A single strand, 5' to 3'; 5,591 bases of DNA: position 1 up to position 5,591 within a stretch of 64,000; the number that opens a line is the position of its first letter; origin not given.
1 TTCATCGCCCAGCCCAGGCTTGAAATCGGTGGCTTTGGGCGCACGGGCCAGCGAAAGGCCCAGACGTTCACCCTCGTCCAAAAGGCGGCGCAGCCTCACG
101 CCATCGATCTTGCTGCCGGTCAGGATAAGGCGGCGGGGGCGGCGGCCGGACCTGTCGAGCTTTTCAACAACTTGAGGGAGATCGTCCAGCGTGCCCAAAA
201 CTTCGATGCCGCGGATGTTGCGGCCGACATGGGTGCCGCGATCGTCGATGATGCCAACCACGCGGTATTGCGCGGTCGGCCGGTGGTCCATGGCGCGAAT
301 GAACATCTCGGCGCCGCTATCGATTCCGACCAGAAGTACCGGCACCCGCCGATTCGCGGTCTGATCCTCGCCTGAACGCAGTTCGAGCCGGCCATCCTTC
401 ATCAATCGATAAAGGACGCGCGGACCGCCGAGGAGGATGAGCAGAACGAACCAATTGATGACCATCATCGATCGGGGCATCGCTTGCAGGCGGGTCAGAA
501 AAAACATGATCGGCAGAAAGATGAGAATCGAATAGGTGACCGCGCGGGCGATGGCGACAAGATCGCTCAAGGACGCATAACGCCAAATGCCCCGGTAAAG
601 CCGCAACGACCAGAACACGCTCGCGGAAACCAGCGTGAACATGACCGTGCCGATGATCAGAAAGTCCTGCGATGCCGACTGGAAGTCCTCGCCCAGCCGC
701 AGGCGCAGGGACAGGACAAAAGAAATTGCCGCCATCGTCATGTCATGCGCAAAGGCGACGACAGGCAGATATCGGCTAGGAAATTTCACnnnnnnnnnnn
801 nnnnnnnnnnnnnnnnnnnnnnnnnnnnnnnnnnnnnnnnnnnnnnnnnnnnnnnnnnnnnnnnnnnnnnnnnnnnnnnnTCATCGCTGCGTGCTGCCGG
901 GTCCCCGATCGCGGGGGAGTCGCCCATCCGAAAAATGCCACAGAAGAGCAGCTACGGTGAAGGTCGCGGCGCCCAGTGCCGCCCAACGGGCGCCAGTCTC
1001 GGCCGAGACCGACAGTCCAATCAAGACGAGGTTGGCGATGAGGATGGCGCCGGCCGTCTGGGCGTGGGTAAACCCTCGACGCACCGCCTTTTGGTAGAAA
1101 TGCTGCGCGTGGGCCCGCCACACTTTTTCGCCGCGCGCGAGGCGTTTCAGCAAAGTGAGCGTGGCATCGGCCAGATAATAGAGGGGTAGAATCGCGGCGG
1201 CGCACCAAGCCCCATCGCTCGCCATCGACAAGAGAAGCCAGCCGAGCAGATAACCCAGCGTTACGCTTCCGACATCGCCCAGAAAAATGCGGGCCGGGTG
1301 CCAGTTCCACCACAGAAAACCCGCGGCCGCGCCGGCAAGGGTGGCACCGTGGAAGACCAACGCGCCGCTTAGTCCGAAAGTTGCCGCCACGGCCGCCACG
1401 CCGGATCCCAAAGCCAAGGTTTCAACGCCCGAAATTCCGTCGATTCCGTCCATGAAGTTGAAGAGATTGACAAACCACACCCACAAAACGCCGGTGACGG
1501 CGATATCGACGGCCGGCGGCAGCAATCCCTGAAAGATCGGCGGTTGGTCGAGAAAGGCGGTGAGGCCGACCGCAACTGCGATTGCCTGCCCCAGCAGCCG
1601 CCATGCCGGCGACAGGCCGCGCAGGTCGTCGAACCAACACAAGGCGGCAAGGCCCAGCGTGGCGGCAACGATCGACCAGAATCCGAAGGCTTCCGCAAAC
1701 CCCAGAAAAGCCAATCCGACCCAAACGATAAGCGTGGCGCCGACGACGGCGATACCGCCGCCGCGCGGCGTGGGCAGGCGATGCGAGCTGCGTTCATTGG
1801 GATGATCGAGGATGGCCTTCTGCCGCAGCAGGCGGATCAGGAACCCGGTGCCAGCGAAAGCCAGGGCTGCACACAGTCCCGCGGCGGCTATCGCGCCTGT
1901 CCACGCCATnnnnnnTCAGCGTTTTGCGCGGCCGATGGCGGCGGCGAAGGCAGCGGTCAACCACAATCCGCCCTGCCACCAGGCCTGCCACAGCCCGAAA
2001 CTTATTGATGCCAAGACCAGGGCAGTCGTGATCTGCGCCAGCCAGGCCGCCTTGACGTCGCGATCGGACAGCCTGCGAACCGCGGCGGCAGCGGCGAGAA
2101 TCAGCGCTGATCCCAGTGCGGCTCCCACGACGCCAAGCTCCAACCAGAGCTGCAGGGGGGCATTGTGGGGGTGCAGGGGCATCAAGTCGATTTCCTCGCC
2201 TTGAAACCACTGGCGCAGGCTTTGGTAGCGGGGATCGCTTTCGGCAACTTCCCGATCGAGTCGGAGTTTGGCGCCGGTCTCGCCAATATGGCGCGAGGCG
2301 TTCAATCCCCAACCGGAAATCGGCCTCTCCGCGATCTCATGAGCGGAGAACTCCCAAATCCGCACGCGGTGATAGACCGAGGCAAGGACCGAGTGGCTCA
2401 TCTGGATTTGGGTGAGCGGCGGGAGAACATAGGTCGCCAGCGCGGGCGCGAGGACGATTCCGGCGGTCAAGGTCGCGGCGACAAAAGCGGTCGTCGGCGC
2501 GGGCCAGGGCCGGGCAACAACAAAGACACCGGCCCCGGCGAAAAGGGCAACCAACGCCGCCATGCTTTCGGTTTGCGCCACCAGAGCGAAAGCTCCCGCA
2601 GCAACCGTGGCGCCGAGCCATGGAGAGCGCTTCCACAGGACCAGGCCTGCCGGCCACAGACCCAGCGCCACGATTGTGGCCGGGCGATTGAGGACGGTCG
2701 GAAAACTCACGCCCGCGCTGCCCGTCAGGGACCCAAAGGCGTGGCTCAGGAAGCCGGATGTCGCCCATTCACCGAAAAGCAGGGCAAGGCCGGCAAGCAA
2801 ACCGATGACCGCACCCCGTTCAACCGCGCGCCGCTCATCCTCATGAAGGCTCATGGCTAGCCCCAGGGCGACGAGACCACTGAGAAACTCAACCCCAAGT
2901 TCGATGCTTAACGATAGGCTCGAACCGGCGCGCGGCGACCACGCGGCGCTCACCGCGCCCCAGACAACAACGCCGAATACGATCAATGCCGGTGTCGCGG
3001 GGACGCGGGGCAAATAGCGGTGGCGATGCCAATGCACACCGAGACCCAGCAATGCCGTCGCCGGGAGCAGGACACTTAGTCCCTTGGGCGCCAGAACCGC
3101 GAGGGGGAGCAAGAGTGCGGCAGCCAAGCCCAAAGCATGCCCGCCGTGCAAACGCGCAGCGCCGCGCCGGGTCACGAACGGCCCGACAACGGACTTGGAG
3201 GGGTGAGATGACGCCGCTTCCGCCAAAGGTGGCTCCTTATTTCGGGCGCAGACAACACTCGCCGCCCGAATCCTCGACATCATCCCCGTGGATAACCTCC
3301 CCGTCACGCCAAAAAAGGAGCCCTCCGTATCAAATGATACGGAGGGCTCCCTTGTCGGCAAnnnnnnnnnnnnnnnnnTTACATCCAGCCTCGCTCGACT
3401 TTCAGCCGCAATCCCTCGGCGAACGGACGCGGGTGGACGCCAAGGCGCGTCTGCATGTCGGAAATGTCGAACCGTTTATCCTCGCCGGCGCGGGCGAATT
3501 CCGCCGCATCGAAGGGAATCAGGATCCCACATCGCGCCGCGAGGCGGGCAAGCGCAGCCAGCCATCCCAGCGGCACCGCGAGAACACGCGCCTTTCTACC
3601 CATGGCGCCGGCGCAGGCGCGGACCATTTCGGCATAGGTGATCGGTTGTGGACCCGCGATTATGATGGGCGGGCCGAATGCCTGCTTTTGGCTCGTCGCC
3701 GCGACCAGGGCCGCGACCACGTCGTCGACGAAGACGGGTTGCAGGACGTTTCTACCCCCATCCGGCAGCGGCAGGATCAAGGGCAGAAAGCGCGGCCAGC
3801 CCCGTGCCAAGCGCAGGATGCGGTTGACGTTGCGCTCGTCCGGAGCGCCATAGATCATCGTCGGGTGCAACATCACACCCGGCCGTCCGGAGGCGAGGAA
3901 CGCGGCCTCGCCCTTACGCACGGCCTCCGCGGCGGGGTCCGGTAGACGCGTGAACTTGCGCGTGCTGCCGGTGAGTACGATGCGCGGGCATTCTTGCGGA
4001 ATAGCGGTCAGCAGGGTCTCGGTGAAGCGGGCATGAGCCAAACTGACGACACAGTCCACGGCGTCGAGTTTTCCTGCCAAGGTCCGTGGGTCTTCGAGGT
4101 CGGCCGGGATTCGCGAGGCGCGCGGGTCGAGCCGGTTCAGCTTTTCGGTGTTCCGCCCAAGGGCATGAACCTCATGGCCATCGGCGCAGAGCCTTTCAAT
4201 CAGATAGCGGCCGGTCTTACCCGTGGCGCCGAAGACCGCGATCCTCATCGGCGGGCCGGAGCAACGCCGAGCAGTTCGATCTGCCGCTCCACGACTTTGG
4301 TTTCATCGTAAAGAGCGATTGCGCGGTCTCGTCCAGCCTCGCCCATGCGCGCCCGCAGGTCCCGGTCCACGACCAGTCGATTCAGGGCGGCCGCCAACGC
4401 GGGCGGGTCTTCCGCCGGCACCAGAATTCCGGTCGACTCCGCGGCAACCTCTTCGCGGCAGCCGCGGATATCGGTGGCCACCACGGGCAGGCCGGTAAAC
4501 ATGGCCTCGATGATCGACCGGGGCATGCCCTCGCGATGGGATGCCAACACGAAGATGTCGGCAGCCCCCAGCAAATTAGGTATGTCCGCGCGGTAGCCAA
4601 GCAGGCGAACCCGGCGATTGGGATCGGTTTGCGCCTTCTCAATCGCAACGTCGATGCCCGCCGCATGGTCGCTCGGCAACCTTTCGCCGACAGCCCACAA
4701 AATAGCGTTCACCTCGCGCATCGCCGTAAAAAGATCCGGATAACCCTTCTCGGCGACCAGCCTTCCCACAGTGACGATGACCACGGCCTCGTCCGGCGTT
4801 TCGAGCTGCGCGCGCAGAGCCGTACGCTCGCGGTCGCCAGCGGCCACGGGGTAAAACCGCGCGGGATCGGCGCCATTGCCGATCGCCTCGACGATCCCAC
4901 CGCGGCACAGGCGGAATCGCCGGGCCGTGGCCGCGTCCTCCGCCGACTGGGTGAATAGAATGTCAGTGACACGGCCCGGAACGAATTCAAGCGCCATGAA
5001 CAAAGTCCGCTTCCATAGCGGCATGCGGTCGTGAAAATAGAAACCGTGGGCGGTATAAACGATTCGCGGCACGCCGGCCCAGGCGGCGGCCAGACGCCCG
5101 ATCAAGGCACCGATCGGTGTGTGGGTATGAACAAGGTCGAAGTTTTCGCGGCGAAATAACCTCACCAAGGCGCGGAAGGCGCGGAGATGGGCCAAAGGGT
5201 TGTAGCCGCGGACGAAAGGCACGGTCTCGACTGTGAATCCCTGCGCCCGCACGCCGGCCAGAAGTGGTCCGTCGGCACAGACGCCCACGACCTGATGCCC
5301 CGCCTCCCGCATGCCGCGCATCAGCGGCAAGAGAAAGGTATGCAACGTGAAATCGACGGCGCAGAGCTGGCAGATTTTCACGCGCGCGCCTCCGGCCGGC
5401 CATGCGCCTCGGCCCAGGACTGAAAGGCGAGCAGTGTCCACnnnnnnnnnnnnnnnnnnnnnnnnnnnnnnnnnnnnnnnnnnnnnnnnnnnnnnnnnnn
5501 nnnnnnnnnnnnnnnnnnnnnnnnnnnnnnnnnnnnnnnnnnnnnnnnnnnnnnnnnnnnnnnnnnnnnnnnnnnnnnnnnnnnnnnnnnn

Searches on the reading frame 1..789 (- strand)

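Call 7: search_protein_families(library=pfam, proteins=[window:1-789:-], max_evalue=0.001)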
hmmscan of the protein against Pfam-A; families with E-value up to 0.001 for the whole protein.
window:1-789:- (263 aa): 1 family
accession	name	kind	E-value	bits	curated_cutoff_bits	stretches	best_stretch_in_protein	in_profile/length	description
PF13727.12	CoA_binding_3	-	1.9e-10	41.5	25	1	68-209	8-138/175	CoA-binding domain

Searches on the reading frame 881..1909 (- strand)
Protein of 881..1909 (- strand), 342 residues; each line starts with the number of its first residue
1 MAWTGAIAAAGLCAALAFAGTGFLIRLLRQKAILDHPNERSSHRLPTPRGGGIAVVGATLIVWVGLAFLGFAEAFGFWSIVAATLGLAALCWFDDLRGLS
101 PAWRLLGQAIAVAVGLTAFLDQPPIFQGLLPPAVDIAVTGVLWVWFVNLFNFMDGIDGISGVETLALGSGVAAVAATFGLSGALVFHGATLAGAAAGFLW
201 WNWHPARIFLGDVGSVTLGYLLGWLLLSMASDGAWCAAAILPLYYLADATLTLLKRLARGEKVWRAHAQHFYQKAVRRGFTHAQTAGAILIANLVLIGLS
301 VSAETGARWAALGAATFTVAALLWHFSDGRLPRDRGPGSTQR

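Call 7: search_protein_families(library=pfam, proteins=[window:881-1909:-], max_evalue=0.001)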
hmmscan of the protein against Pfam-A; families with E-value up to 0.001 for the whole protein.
window:881-1909:- (342 aa): 1 family
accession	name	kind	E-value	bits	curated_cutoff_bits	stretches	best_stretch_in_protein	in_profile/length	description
PF00953.26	Glycos_transf_4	-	3.7e-31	108.7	27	1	78-229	2-159/160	Glycosyl transferase family 4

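Call 28: find_encoding_contigs(protein=window:881-1909:-, flank=10000, max_places=4)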
Protein window:881-1909:- (342 aa): 4 contigs read that carry it; 3 places shown.
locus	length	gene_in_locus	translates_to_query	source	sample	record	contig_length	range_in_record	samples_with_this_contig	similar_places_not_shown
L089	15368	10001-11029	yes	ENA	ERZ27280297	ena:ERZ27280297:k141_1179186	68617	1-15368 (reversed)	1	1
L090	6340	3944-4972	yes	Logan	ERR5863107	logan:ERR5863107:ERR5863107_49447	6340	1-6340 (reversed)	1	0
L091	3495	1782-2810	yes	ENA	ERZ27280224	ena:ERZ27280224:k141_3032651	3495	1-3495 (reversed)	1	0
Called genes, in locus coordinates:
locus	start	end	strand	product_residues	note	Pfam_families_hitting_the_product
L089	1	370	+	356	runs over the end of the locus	PF03102:NeuB, PF08666:SAF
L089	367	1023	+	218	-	PF00535:Glycos_transf_2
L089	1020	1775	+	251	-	PF02348:CTP_transf_3, PF12804:NTP_transf_3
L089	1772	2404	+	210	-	PF13489:Methyltransf_23 (weak), PF08241:Methyltransf_11, PF08242:Methyltransf_12 (weak), PF13649:Methyltransf_25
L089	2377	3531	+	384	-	PF13439:Glyco_transf_4, PF13579:Glyco_trans_4_4, PF20706:GT4-conflict, PF00534:Glycos_transf_1, PF13692:Glyco_trans_1_4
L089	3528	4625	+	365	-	PF13439:Glyco_transf_4, PF13579:Glyco_trans_4_4, PF00534:Glycos_transf_1, PF13692:Glyco_trans_1_4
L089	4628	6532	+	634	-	PF13522:GATase_6, PF13537:GATase_7, PF00733:Asn_synthase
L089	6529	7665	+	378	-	PF13477:Glyco_trans_4_2, PF13579:Glyco_trans_4_4, PF13439:Glyco_transf_4, PF00534:Glycos_transf_1, PF13692:Glyco_trans_1_4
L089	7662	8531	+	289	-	PF01370:Epimerase (weak), PF05368:NmrA, PF13460:NAD_binding_10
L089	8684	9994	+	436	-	PF04932:Wzy_C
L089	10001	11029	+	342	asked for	PF00953:Glycos_transf_4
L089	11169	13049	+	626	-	PF13727:CoA_binding_3, PF01073:3Beta_HSD, PF01370:Epimerase, PF02719:Polysacc_synt_2, PF04321:RmlD_sub_bind, PF16363:GDP_Man_Dehyd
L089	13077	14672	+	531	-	PF02142:MGS, PF01808:AICARFT_IMPCHas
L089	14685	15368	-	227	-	?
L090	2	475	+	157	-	?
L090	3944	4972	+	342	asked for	PF00953:Glycos_transf_4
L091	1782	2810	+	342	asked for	PF00953:Glycos_transf_4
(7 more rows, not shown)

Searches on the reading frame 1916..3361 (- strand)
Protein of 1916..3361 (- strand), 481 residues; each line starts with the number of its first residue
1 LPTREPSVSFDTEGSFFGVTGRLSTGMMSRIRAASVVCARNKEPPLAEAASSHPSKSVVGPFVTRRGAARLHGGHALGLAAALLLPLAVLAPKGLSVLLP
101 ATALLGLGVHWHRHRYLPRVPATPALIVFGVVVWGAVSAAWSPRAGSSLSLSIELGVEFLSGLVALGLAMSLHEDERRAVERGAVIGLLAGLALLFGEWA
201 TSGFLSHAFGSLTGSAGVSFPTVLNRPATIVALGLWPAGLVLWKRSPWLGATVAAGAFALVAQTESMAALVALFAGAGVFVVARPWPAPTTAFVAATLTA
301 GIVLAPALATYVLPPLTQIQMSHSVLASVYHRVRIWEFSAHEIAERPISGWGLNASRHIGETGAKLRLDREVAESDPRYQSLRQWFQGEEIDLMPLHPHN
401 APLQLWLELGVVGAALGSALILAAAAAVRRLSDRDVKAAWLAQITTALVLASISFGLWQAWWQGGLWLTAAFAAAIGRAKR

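Call 7: search_protein_families(library=pfam, proteins=[window:1916-3361:-], max_evalue=0.001)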
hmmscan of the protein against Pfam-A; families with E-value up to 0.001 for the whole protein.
window:1916-3361:- (481 aa): 1 family
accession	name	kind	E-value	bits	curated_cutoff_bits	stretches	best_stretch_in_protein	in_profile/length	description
PF04932.20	Wzy_C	-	1.4e-13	51.4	31.7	1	256-416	5-147/149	O-Antigen ligase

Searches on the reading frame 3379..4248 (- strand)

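Call 7: search_protein_families(library=pfam, proteins=[window:3379-4248:-], max_evalue=0.001)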
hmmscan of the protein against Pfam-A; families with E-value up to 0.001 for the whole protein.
window:3379-4248:- (289 aa): 5 families
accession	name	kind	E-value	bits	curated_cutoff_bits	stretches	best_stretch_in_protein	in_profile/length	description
PF13460.12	NAD_binding_10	-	1.3e-12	48.4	27.2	1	7-76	1-73/184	NAD(P)H-binding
PF01370.27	Epimerase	-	7.2e-10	39.1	20.9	1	3-72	1-73/240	NAD dependent epimerase/dehydratase family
PF05368.20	NmrA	-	1.8e-08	34.8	27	1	2-72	4-78/298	NmrA-like family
PF04321.23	RmlD_sub_bind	-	0.00049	19.7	27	0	1-71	1-57/287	RmlD substrate binding domain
PF03807.23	F420_oxidored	-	0.00082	20.4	21.6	0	2-45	1-45/94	NADP oxidoreductase coenzyme F420-dependent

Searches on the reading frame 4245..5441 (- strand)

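Call 7: search_protein_families(library=pfam, proteins=[window:4245-5441:-], max_evalue=0.001)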
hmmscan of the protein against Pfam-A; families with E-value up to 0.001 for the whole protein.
window:4245-5441:- (398 aa): 6 families
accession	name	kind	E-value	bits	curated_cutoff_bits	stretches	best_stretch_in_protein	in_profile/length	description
PF00534.26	Glycos_transf_1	-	3.7e-31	108.4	26.4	1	206-372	2-171/172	Glycosyl transferases group 1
PF13692.12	Glyco_trans_1_4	-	5.1e-28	98.5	27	1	221-357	3-140/142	Glycosyl transferases group 1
PF13439.12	Glyco_transf_4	-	9.5e-21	75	28.5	1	36-195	7-170/170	Glycosyltransferase Family 4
PF13579.12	Glyco_trans_4_4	-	1.4e-16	61.7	29.7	1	35-189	5-157/158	Glycosyl transferase 4-like domain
PF13477.12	Glyco_trans_4_2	-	4.2e-15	56.6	23.4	1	22-139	1-114/139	Glycosyl transferase 4-like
PF13524.12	Glyco_trans_1_2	-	0.00022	21.6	25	1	268-379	7-134/144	Glycosyl transferase-like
